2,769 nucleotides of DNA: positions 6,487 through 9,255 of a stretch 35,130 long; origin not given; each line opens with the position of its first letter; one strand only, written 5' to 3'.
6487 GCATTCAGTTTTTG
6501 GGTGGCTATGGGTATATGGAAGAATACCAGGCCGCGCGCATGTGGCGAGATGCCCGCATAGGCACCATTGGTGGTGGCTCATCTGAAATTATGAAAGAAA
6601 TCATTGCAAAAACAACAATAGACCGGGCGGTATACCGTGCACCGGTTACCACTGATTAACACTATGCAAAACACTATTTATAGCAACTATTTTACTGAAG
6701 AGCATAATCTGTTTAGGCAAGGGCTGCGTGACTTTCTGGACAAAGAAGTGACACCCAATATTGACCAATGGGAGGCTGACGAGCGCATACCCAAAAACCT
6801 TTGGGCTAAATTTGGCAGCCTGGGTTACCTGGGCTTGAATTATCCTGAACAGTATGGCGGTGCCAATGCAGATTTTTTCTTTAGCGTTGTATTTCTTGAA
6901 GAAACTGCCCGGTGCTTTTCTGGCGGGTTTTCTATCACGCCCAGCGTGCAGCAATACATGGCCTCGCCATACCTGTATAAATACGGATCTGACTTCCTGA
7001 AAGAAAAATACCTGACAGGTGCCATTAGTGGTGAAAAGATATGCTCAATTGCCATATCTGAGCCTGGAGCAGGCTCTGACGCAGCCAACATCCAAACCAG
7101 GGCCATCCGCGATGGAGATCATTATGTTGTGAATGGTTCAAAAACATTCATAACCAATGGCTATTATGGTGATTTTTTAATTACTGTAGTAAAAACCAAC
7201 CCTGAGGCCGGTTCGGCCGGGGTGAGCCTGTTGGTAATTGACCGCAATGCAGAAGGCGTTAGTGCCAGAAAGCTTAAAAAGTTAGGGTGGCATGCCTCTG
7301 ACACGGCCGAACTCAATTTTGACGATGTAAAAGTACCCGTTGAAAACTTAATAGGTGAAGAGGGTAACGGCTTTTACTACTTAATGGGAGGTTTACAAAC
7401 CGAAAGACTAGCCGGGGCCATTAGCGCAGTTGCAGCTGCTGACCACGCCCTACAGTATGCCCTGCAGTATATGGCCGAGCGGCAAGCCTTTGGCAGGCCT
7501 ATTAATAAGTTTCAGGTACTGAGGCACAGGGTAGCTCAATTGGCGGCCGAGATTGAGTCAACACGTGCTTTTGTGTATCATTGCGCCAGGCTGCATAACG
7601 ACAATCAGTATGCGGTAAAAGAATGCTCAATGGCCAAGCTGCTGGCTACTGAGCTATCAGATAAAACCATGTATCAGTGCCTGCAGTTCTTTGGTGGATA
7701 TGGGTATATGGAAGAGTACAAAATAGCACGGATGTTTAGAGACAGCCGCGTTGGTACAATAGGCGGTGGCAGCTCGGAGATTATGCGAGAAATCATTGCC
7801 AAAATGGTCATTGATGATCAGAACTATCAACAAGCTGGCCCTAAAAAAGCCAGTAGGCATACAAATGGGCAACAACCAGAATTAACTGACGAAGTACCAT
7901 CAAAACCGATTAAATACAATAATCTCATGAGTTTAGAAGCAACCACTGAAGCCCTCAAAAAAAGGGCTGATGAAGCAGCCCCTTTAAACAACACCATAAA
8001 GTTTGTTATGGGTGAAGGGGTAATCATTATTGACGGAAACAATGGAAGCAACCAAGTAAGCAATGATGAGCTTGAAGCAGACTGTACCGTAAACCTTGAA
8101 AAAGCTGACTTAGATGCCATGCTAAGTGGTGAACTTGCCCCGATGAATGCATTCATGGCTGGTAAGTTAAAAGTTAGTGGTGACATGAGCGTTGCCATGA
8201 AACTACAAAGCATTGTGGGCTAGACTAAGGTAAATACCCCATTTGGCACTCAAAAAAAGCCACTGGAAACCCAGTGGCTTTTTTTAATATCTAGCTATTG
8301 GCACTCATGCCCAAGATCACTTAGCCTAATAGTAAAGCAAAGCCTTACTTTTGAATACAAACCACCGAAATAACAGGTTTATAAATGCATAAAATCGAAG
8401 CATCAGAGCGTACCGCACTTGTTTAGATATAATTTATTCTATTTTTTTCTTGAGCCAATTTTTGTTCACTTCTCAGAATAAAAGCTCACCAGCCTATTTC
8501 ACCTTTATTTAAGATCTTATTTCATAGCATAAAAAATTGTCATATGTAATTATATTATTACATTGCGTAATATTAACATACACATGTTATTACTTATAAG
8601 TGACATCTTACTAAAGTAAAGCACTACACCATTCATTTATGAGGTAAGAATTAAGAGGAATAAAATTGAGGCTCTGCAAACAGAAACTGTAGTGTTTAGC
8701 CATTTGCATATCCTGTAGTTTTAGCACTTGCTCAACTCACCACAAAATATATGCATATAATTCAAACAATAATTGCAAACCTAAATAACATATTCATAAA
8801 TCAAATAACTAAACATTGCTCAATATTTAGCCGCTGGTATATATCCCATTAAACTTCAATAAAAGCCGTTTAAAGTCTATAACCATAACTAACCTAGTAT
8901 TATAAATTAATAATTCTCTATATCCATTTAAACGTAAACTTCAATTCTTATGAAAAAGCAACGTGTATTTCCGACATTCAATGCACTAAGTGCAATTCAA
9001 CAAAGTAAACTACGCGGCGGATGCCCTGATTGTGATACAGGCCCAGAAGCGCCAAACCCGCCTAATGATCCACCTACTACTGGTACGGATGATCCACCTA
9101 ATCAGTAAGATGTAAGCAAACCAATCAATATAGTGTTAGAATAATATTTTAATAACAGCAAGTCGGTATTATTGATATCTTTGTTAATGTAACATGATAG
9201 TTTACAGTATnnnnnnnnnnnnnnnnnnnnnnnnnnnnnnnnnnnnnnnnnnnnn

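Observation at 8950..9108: Unannotated 52-aa ORF with a double-glycine leader and a CxxC, Pro/Asp-rich core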

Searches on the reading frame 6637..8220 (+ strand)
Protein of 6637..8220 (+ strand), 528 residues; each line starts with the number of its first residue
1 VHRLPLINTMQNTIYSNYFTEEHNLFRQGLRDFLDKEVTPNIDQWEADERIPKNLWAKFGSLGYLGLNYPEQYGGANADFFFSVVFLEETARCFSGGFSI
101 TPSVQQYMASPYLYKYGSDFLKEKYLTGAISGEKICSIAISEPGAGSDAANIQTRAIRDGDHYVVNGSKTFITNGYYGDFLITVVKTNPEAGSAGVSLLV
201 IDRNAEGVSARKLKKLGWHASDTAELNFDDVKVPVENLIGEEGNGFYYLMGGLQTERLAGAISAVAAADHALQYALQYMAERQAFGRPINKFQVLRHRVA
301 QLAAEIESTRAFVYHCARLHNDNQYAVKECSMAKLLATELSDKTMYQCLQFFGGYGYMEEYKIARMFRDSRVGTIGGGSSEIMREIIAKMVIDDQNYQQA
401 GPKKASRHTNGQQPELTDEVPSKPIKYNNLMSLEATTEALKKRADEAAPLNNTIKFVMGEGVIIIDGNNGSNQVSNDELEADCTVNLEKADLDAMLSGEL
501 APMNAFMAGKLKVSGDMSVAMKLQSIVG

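Call 29: find_related_loci(query=window:6637-8220:+, collection=genome_contigs, flank=10000)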
Query window:6637-8220:+ (528 aa) in genome_contigs; peptide patterns used: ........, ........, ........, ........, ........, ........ (x = any residue, [..] = any of these).
479 stretches matched a pattern; 463 encode a relative of the query (tblastn E <= 1e-3); the best 80 are kept; 80 distinct loci.
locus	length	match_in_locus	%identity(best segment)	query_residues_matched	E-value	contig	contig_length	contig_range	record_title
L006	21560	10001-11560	73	18-528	0e+0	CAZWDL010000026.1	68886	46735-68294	MAG TPA_asm: uncultured Saprospiraceae bacterium isolate SRP141376_co3_88 genome assembly, contig: NODE_898_length_68886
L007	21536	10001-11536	73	12-527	0e+0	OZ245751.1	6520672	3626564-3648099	MAG: Saprospiraceae bacterium isolate 8f35e0f5-1df0-4d37-baeb-18c41ceaeba0 genome assembly, chromosome: 1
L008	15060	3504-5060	72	12-528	0e+0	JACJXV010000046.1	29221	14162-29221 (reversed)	MAG: Lewinellaceae bacterium isolate HK-STAS-BACT-21 HK-STAS-BACT-21_46, whole genome shotgun sequence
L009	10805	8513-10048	71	16-528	0e+0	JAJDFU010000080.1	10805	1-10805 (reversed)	MAG: Saprospiraceae bacterium isolate HLSAbin9 NODE_251_length_10805_cov_8.072279, whole genome shotgun sequence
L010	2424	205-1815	70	13-526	0e+0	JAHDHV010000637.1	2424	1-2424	MAG: Bacteroidetes bacterium isolate MAG-78 RZ_110766, whole genome shotgun sequence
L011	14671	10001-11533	72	16-528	0e+0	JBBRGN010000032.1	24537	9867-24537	MAG: Chitinophagales bacterium isolate Co_metawrap_2631 Cmw_2631_k141_4735630_length_24537_cov_8.0000, whole genome shot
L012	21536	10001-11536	70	12-528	0e+0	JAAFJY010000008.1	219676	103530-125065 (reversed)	MAG: Chitinophagales bacterium isolate bin19.concoct.ball.100 WN_Chitinophagales_7_scaffold_8, whole genome shotgun sequ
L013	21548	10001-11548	68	18-528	0e+0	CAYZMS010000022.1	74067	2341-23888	MAG TPA_asm: uncultured Saprospiraceae bacterium isolate SRP141376_co5_21 genome assembly, contig: NODE_719_length_74067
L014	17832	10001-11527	68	18-526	0e+0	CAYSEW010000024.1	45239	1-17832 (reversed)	MAG TPA_asm: uncultured Flavobacteriales bacterium isolate binchicken_co46_899 genome assembly, contig: NODE_1379_length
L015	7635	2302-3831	70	18-528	0e+0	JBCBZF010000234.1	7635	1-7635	MAG: Bacteroidota bacterium isolate P01_A01_bin.108 k141_1983117_length_7635_cov_7.9880, whole genome shotgun sequence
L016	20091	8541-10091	69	16-526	0e+0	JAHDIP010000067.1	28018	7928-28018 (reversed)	MAG: Saprospiraceae bacterium isolate MAG-96 RZ_4752, whole genome shotgun sequence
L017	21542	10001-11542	68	12-526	0e+0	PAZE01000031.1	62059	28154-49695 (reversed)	MAG: Crocinitomicaceae bacterium isolate SP82 MHASMcontig_1569921, whole genome shotgun sequence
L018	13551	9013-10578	67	10-527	0e+0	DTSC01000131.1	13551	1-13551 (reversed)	MAG TPA_asm: Flavobacteriales bacterium isolate UWMA-0041 NODE_2275_length_13551_cov_0.269254, whole genome shotgun sequ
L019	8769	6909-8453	66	2-527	0e+0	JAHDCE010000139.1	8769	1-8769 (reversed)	MAG: Saprospiraceae bacterium isolate MAG-127 RZ_22396, whole genome shotgun sequence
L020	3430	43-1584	66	16-528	0e+0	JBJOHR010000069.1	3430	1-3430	MAG: Bacteroidota bacterium isolate sharkriverslough_2019_sw_WHONDRS-S19S_0042_B_bin.68 scaffold_1557777, whole genome s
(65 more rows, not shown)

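Call 66: search_protein_families(library=pfam, proteins=[window:6637-8220:+], max_evalue=0.00001)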
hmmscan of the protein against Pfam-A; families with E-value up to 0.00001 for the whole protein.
window:6637-8220:+ (528 aa): 5 families
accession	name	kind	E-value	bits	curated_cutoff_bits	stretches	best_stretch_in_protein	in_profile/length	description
PF00441.29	Acyl-CoA_dh_1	-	3.3e-43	147.8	22.4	1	243-390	1-148/150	Acyl-CoA dehydrogenase, C-terminal domain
PF02771.21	Acyl-CoA_dh_N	-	7.3e-31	107.3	22.9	1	20-133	1-113/113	Acyl-CoA dehydrogenase, N-terminal domain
PF02770.24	Acyl-CoA_dh_M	-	2.2e-23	82.7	33.3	1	138-231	2-97/97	Acyl-CoA dehydrogenase, middle domain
PF02036.22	SCP2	-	1.5e-16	61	21.3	1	441-527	10-100/101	SCP-2 sterol transfer family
PF08028.16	Acyl-CoA_dh_2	-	3.8e-15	56.8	22.7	1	261-374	4-127/134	Acyl-CoA dehydrogenase, C-terminal domain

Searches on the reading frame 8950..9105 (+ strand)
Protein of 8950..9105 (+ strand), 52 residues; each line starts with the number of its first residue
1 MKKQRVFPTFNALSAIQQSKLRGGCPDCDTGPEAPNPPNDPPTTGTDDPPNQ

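Call 4: search_protein_families(library=ncbifam, proteins=[window:8950-9105:+], max_evalue=10)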
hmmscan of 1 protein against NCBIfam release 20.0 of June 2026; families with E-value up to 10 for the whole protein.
seq(52 aa): 0 families

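Call 5: search_protein_families(library=pfam, proteins=[window:8950-9105:+], max_evalue=10)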
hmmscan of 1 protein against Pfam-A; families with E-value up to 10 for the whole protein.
seq(52 aa): 0 families

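Call 8: find_homologous_proteins(query=window:8950-9105:+, max_evalue=10)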
Query seq(52 aa) (52 aa): 1 proteins with E <= 10 among 1 candidates.
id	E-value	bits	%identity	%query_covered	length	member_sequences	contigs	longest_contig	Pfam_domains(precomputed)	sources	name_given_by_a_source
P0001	1.9e-27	111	98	100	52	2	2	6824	-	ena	-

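Call 10: find_encoding_contigs(protein=P0001, flank=10000)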
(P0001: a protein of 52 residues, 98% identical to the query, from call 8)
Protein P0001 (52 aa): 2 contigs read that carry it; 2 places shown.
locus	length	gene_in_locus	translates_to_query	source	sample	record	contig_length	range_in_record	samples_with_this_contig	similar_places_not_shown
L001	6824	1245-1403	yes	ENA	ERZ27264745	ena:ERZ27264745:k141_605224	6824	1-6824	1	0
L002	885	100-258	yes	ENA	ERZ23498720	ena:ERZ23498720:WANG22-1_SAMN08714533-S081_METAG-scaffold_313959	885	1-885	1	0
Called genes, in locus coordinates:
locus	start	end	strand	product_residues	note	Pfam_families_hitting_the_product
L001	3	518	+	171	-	?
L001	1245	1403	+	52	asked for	-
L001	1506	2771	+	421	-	PF13181:TPR_8 (faint), PF00515:TPR_1 (faint), PF07719:TPR_2 (faint), PF13424:TPR_12, PF13176:TPR_7 (faint), PF17874:TPR_MalT (weak), PF13424:TPR_12 (weak)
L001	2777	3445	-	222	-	PF12900:Pyridox_ox_2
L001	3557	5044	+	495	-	PF00392:GntR, PF00155:Aminotran_1_2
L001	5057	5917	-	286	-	PF05235:CHAD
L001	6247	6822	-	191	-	?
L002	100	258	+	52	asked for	-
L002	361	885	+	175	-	?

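Call 11: find_encoding_contigs(protein=window:8950-9105:+, flank=10000)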
Protein seq(52 aa) (52 aa): 2 contigs read that carry it; 2 places shown.
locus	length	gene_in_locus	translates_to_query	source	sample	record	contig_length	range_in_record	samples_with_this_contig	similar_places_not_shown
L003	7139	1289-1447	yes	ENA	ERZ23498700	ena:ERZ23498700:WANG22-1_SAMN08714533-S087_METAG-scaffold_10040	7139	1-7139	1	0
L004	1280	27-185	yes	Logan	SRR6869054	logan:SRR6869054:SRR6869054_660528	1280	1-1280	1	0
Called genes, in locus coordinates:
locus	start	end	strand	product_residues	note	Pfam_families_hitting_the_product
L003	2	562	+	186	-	?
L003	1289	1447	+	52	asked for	-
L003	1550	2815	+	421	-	PF13181:TPR_8 (faint), PF00515:TPR_1 (faint), PF07719:TPR_2 (faint), PF13424:TPR_12, PF13176:TPR_7 (faint), PF17874:TPR_MalT (weak), PF13424:TPR_12 (weak)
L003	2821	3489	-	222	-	PF12900:Pyridox_ox_2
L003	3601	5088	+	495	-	PF00392:GntR, PF00155:Aminotran_1_2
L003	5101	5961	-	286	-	PF05235:CHAD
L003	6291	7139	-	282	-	?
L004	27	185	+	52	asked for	-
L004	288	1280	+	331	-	?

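Call 23: find_related_loci(query=A2, collection=metagenome_contigs, flank=10000)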
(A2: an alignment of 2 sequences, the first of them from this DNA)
Query A2 (52 aa) in metagenome_contigs; peptide patterns used: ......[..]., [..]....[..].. (x = any residue, [..] = any of these).
171 stretches matched a pattern, but none encodes a relative of the query by tblastn (E <= 1e-3).

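Call 24: search_protein_representatives(protein=window:8950-9105:+)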
Query: 52 residues. Proteins with E-value up to 0.001 (for the whole library): 2; up to 1e-10: 1; up to 1e-30: 0. The best 2 are listed.
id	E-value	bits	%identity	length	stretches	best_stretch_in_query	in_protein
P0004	4.7e-14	67.5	69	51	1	1-50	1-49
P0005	3.9e-05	39.6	34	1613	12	20-48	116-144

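Call 68: predict_structure(alignment_id=A2)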
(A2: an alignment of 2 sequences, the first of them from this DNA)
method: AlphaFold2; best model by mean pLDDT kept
length: 52 residues; sequences in the alignment: 2
mean_pLDDT: 59.5   pTM: 0.13
mean pLDDT of the five models: 59.5, 55.5, 55.3, 52.2, 50.8
residues with pLDDT >= 90: 0; 70-90: 3; 50-70: 47; < 50: 2
segments of 3 or more residues with pLDDT < 50: none
pLDDT, mean of each block of 10 residues (from residue 1): 60 54 60 68 58 46
secondary structure, 60 per line:
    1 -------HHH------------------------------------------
elements in order:
